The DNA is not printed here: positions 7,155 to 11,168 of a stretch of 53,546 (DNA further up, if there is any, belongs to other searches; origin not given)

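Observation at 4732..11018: Recent tandem duplication (exact 3824-bp period) creating two giant cysteine-rich lipoprotein paralogs, with near-identical about 1.9 kb 5' blocks and divergent 3' ends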

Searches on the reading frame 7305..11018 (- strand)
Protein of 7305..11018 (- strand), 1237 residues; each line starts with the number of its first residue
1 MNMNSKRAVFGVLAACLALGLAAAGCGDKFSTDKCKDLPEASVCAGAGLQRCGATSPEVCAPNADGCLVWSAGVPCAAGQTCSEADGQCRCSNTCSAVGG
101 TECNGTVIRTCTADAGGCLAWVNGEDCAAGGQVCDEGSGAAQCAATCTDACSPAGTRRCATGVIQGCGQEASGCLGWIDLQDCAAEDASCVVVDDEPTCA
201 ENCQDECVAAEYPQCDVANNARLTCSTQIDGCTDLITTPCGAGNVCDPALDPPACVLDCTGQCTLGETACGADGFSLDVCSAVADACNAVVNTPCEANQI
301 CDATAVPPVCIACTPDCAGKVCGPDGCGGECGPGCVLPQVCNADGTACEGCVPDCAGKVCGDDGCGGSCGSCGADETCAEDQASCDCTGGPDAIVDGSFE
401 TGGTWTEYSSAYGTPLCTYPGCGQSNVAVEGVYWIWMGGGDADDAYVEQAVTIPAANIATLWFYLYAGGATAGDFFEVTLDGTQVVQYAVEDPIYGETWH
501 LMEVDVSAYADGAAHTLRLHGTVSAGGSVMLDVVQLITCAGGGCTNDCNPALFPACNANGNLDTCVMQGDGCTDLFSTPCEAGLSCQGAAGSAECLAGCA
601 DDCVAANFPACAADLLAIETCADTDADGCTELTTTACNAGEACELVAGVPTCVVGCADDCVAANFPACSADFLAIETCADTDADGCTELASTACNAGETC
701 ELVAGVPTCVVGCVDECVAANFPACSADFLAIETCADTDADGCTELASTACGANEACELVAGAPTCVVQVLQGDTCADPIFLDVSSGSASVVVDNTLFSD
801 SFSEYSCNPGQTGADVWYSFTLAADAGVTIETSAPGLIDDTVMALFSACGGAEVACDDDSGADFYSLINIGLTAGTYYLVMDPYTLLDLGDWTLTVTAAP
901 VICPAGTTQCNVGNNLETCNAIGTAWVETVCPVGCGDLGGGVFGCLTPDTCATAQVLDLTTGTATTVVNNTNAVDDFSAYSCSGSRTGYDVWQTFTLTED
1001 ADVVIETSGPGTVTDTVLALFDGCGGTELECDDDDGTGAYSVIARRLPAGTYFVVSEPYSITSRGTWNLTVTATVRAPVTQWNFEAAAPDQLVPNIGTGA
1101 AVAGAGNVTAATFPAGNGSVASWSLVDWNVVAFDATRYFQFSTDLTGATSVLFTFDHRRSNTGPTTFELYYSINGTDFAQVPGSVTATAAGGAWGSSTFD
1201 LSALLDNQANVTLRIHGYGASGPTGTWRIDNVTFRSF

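Call 6: search_protein_families(library=pfam, proteins=[window:7305-11018:-], max_evalue=0.01)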
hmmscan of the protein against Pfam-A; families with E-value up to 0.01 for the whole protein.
window:7305-11018:- (1237 aa): 2 families
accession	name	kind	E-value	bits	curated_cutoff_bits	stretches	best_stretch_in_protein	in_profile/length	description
PF23759.1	GBD_T9SS_assoc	-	2.4e-21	76.6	27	2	949-1037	3-88/116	Galactose binding domain-like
PF04151.21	PPC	-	0.00021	22.5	25.9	0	994-1054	6-66/70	Bacterial pre-peptidase C-terminal domain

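Call 7: search_protein_families(library=ncbifam, proteins=[window:7305-11018:-], max_evalue=0.01)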
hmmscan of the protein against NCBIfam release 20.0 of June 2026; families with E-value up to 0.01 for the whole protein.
window:7305-11018:- (1237 aa): 0 families

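Call 10: find_encoding_contigs(protein=window:7305-11018:-, flank=10000, max_places=6)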
Protein window:7305-11018:- (1237 aa): 2 contigs read that carry it; 1 place shown.
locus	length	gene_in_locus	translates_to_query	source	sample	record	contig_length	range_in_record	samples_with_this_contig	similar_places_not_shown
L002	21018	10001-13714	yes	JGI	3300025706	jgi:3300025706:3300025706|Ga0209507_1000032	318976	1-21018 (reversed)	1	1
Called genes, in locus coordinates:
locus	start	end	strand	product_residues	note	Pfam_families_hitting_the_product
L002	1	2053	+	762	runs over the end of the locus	-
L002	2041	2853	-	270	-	-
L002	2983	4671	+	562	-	PF00873:ACR_tran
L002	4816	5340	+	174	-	-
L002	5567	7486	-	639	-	PF00989:PAS (faint), PF08448:PAS_4 (weak), PF12860:PAS_7 (faint), PF08448:PAS_4, PF13426:PAS_9, PF00512:HisKA, PF02518:HATPase_c, PF00072:Response_reg, +1 more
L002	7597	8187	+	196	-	PF02545:Maf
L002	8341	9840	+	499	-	PF00092:VWA, PF13519:VWA_2, PF13768:VWA_3 (weak)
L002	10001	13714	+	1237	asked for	PF23759:GBD_T9SS_assoc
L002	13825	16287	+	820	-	-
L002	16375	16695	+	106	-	-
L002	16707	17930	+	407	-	-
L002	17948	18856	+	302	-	PF01297:ZnuA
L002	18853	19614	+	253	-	PF00005:ABC_tran, PF13304:AAA_21 (faint)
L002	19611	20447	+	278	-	PF00950:ABC-3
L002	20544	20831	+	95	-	PF00166:Cpn10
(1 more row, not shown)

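Call 11: find_homologous_proteins(query=window:7305-11018:-, max_evalue=0.00001)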
Query window:7305-11018:- (1237 aa): 445 proteins with E <= 0.00001 among 8000 candidates; the best 120 are listed.
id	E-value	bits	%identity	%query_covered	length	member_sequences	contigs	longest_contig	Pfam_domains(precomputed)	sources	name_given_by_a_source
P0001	0.0e+0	2793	100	100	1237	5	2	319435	PF23759.2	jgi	-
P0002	0.0e+0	1544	97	53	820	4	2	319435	-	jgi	-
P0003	0.0e+0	1203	51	99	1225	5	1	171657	PF00754.32,PF04151.22,PF23759.2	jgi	jgi:hypothetical protein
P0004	0.0e+0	1140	48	100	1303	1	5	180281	PF04151.22,PF23759.2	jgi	jgi:hypothetical protein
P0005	8.2e-249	847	49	76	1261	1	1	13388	PF00932.26,PF01483.28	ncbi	-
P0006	1.2e-162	562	43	19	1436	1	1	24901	PF00932.26,PF20773.6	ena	-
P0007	3.1e-99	352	29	50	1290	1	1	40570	PF00932.26,PF20773.6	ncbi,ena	-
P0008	1.7e-98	349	39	14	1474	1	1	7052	PF04151.22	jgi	-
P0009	8.6e-92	327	42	17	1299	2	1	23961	PF00932.26,PF20773.6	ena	-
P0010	1.9e-89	319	38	41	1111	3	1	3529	-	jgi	jgi:hypothetical protein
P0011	3.7e-73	265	44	12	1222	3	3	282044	PF00932.26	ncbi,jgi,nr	ncbi:MAG TPA: lamin tail domain-containing protein [Myxococcota bacterium]|nr:lamin tail domain-cont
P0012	6.3e-69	251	33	20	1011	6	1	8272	-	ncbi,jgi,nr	ncbi:MAG: hypothetical protein JRF33_24540 [Deltaproteobacteria bacterium]|nr:hypothetical protein [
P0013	7.0e-69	251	49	16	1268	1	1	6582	PF00932.26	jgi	jgi:hypothetical protein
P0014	6.3e-59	218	41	11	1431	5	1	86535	PF04371.21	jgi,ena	-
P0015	2.7e-56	209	45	16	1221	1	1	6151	PF00932.26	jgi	-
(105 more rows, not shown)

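Call 12: find_encoding_contigs(protein=P0003, flank=10000, max_places=3)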
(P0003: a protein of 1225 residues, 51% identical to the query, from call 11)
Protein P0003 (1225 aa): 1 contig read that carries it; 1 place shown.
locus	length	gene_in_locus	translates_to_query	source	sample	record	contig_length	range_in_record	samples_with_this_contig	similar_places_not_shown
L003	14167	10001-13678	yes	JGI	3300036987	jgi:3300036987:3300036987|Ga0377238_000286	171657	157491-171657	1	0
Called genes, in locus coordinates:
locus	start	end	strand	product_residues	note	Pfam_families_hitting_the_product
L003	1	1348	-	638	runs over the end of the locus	PF00989:PAS (weak), PF08448:PAS_4, PF13188:PAS_8 (weak), PF08448:PAS_4, PF13426:PAS_9 (weak), PF00512:HisKA, PF02518:HATPase_c, PF00072:Response_reg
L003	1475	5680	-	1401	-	PF01364:Peptidase_C25, PF19190:BACON_2 (weak)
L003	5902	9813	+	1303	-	PF04151:PPC (faint), PF23759:GBD_T9SS_assoc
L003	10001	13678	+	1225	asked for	PF23759:GBD_T9SS_assoc, PF00754:F5_F8_type_C (faint), PF04151:PPC (faint), PF23759:GBD_T9SS_assoc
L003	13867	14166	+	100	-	?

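Call 13: find_encoding_contigs(protein=P0004, flank=10000, max_places=3)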
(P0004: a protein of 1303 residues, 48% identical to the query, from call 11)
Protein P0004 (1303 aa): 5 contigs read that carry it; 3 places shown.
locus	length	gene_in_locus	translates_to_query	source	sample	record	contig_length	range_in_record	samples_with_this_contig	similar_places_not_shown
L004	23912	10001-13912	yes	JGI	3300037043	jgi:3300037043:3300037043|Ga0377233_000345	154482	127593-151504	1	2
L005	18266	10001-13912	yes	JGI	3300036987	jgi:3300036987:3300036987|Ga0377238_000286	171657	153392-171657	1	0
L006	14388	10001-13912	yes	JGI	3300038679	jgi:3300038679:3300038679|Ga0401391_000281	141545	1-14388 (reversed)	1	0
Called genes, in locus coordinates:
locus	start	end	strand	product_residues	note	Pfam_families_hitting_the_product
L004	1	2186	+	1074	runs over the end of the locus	PF00873:ACR_tran, PF03176:MMPL (weak)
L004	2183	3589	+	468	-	PF02321:OEP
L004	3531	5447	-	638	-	PF00989:PAS (weak), PF08448:PAS_4, PF13188:PAS_8 (weak), PF08448:PAS_4, PF13426:PAS_9 (weak), PF00512:HisKA, PF02518:HATPase_c, PF00072:Response_reg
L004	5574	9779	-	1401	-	PF01364:Peptidase_C25, PF19190:BACON_2 (weak)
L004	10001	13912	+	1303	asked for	PF04151:PPC (faint), PF23759:GBD_T9SS_assoc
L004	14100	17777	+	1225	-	PF23759:GBD_T9SS_assoc, PF00754:F5_F8_type_C (faint), PF04151:PPC (faint), PF23759:GBD_T9SS_assoc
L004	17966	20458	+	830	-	-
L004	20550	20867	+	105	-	-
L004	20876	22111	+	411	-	-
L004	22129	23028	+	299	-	PF01297:ZnuA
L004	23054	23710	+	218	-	-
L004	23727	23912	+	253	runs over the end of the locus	PF00005:ABC_tran, PF13304:AAA_21 (faint)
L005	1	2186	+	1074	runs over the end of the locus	PF00873:ACR_tran, PF03176:MMPL (weak)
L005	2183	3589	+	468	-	PF02321:OEP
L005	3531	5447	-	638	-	PF00989:PAS (weak), PF08448:PAS_4, PF13188:PAS_8 (weak), PF08448:PAS_4, PF13426:PAS_9 (weak), PF00512:HisKA, PF02518:HATPase_c, PF00072:Response_reg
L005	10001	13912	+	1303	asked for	PF04151:PPC (faint), PF23759:GBD_T9SS_assoc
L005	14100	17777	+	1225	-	PF23759:GBD_T9SS_assoc, PF00754:F5_F8_type_C (faint), PF04151:PPC (faint), PF23759:GBD_T9SS_assoc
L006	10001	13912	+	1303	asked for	PF04151:PPC (faint), PF23759:GBD_T9SS_assoc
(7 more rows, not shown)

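Call 14: find_encoding_contigs(protein=P0005, flank=10000, max_places=3)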
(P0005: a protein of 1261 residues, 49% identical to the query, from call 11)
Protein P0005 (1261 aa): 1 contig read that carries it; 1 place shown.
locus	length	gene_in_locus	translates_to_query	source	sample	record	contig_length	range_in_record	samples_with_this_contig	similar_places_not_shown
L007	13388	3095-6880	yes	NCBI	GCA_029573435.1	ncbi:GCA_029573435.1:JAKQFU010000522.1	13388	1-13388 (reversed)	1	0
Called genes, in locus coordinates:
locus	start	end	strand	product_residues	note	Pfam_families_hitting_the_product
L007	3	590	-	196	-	?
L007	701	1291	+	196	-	PF02545:Maf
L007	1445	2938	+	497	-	PF00092:VWA, PF13519:VWA_2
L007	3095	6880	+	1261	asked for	PF00932:LTD (weak), PF01483:P_proprotein (weak)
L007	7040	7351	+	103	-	-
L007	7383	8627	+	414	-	-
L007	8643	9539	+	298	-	PF01297:ZnuA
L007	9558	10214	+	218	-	-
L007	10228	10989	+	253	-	PF00005:ABC_tran, PF13401:AAA_22 (faint), PF13304:AAA_21 (weak)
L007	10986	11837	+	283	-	PF00950:ABC-3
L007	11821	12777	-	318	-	PF04463:2-thiour_desulf, PF08349:DUF1722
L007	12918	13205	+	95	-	PF00166:Cpn10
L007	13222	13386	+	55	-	?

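Call 19: list_cluster_members(proteins=[P0001, P0002])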
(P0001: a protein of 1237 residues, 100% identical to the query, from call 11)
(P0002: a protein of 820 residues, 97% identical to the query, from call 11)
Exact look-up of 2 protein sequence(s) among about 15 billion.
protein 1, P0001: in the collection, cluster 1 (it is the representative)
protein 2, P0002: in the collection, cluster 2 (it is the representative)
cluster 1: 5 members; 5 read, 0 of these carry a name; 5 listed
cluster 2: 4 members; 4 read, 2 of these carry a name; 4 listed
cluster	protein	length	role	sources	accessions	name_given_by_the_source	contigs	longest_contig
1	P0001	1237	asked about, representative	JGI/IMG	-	-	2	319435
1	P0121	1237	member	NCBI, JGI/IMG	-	-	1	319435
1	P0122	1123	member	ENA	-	-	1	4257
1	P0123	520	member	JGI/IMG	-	-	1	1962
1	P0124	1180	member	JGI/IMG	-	-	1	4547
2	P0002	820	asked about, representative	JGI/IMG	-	-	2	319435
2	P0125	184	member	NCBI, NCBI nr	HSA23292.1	MAG TPA: hypothetical protein P5076_17675, partial [Myxococcota bacterium] | hypothetical protein [Myxococcota bacterium]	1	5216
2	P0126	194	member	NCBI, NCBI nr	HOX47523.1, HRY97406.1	MAG TPA: hypothetical protein PK668_28275, partial [Myxococcota bacterium] | hypothetical protein [Myxococcota bacterium]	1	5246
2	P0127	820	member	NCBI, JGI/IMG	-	-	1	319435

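Call 22: find_encoding_contigs(protein=P0121, flank=10000, max_places=4)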
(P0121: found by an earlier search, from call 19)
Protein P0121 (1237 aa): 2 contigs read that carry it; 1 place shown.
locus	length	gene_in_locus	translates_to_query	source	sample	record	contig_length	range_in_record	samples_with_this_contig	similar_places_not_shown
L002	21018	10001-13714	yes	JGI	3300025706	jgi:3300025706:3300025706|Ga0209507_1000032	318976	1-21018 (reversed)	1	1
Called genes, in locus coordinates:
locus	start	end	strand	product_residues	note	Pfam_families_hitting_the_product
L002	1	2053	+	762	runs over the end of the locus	-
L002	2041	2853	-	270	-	-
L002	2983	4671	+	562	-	PF00873:ACR_tran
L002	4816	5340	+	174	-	-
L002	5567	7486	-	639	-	PF00989:PAS (faint), PF08448:PAS_4 (weak), PF12860:PAS_7 (faint), PF08448:PAS_4, PF13426:PAS_9, PF00512:HisKA, PF02518:HATPase_c, PF00072:Response_reg, +1 more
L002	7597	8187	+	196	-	PF02545:Maf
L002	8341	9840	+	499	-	PF00092:VWA, PF13519:VWA_2, PF13768:VWA_3 (weak)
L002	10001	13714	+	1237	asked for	PF23759:GBD_T9SS_assoc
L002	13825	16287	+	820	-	-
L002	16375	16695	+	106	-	-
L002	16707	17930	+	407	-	-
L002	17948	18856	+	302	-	PF01297:ZnuA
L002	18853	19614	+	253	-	PF00005:ABC_tran, PF13304:AAA_21 (faint)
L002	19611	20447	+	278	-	PF00950:ABC-3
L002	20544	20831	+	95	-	PF00166:Cpn10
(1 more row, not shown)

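Call 23: find_encoding_contigs(protein=P0122, flank=10000, max_places=4)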
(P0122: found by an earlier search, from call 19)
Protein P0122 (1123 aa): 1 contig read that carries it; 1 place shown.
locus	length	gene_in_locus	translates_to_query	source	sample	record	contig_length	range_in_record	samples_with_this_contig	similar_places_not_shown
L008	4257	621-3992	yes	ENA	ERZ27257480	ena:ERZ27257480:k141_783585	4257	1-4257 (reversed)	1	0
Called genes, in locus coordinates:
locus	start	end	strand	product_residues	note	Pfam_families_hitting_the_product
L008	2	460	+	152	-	?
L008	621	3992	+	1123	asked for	PF23759:GBD_T9SS_assoc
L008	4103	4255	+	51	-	?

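Call 24: find_encoding_contigs(protein=P0124, flank=10000, max_places=4)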
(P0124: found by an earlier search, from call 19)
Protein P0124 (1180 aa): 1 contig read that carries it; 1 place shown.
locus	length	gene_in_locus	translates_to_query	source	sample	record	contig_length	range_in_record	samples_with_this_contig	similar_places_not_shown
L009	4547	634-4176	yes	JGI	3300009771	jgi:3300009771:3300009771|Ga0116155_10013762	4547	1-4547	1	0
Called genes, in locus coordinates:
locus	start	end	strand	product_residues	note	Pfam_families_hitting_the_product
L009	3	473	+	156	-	?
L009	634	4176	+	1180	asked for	PF23759:GBD_T9SS_assoc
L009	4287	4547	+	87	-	?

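Call 26: find_encoding_contigs(protein=P0001, flank=10000, max_places=4)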
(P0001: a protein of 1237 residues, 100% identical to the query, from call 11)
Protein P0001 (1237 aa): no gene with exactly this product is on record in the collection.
